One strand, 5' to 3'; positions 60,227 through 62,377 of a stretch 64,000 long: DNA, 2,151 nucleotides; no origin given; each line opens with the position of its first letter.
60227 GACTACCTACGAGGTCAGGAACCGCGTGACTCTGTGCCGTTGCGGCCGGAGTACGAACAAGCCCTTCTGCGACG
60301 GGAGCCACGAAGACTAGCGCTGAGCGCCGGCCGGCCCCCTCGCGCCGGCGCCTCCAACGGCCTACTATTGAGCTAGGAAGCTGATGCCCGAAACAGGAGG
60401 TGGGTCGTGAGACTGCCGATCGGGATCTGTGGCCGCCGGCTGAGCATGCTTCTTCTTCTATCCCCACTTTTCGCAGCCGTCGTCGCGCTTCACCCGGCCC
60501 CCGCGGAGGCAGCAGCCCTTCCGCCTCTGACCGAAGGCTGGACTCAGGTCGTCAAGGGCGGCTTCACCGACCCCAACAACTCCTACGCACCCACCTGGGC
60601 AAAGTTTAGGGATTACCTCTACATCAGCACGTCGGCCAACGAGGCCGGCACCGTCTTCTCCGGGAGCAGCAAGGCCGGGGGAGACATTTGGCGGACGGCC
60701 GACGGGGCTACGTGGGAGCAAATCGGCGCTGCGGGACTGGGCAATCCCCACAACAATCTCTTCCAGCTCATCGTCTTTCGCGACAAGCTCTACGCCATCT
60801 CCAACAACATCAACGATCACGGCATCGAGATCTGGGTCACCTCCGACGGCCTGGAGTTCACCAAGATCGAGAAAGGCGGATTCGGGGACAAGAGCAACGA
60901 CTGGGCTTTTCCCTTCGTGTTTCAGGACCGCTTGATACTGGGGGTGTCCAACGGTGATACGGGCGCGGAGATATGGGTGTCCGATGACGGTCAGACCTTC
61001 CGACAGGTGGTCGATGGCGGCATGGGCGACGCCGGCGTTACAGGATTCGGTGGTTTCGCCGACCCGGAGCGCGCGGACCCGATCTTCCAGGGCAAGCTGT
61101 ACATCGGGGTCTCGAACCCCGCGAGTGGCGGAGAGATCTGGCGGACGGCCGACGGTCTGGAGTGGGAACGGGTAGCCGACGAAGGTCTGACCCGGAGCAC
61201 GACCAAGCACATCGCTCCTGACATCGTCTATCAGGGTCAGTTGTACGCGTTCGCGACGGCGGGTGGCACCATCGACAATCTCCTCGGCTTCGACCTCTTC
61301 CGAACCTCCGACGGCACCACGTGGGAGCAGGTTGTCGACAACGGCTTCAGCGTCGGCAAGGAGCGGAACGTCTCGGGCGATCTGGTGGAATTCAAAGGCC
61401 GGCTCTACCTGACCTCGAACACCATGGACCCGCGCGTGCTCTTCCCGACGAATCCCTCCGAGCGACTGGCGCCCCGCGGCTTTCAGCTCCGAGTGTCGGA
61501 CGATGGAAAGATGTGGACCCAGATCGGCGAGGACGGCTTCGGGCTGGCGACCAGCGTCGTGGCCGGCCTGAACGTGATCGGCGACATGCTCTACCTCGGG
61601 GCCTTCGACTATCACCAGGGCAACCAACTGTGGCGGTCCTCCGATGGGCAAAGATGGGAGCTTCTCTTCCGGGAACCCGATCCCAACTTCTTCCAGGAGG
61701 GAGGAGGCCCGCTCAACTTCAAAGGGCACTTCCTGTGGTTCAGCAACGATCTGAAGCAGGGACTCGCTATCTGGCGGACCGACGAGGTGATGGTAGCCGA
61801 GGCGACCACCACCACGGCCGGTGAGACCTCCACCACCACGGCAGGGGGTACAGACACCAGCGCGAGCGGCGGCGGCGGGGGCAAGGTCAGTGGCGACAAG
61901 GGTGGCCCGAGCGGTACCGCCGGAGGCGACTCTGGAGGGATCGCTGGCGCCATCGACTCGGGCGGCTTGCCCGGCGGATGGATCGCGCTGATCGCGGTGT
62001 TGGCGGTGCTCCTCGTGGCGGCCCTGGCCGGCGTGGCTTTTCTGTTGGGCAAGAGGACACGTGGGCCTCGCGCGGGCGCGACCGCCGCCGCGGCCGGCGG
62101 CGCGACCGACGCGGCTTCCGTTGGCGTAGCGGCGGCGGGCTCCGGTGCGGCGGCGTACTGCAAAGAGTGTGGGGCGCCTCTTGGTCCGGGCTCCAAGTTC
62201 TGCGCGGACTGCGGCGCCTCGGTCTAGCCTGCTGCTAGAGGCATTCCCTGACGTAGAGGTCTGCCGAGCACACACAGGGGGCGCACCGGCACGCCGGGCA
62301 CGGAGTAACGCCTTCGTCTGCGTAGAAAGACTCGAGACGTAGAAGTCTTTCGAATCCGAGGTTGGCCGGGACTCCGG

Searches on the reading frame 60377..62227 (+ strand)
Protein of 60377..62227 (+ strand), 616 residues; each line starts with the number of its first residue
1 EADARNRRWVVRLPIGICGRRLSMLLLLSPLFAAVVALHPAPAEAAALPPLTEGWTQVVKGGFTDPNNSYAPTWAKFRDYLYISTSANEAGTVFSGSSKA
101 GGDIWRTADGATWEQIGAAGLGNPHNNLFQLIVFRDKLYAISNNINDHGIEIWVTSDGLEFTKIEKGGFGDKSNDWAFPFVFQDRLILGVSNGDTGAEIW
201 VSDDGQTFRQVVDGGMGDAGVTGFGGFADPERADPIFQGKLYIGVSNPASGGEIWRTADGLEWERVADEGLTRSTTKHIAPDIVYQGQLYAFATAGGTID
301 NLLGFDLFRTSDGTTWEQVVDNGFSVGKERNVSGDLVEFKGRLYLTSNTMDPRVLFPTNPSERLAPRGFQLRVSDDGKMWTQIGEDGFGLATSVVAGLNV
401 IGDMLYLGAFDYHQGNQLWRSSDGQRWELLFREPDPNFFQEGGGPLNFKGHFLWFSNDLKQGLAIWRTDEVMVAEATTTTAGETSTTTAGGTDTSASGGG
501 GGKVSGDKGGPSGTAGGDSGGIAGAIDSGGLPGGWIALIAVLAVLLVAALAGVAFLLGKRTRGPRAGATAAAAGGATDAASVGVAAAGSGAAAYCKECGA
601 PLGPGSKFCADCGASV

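Call 73: search_protein_families(library=pfam, proteins=[window:60377-62227:+], max_evalue=0.0001)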
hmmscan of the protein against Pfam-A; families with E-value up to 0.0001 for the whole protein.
window:60377-62227:+ (616 aa): 3 families
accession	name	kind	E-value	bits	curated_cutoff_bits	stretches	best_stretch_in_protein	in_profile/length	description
PF19755.4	DUF6242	-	3.6e-06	27.4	29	0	313-427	127-217/217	Domain of unknown function (DUF6242)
PF13240.11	Zn_Ribbon_1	-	1.1e-05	25.4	25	1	594-615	1-22/23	zinc-ribbon domain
PF00754.31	F5_F8_type_C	-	6e-05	23.6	28.2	0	365-385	62-82/127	F5/8 type C domain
